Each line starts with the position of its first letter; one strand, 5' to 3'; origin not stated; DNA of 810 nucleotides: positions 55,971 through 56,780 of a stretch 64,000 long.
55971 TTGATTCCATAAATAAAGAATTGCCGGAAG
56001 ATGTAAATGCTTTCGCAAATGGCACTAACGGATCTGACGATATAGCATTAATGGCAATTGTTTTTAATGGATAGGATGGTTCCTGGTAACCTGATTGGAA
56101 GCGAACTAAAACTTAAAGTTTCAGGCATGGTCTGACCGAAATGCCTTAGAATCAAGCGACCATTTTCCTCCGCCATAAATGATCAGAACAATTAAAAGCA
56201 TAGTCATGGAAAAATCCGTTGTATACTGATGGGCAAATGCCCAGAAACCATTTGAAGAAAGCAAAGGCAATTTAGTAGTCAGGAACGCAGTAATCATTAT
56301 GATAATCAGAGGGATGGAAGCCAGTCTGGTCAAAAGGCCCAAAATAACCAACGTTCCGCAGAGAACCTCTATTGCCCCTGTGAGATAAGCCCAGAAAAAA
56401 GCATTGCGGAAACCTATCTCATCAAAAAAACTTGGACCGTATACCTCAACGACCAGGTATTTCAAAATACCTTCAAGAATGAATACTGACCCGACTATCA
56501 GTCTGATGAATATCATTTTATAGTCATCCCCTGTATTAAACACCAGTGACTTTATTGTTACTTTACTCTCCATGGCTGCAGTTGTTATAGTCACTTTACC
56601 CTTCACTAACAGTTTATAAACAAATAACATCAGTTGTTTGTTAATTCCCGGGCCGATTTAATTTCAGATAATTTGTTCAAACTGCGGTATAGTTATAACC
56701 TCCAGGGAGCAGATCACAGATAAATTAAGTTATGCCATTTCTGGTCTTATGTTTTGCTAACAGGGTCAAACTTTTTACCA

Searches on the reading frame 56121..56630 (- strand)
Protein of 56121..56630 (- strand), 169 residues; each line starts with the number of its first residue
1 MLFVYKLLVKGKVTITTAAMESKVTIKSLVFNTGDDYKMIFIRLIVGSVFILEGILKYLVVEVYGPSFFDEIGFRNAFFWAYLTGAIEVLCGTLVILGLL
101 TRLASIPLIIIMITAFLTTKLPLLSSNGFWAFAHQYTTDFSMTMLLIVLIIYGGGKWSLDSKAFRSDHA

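Call 22: search_protein_families(library=pfam, proteins=[window:56121-56630:-])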
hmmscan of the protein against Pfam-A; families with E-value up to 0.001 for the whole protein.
window:56121-56630:- (169 aa): 2 families
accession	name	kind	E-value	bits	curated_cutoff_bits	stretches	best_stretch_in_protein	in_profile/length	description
PF07681.17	DoxX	-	3.7e-13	50.3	23.6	1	40-119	3-83/85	DoxX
PF04173.18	DoxD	-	1.9e-05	25.1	22.7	1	83-161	70-142/167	TQO small subunit DoxD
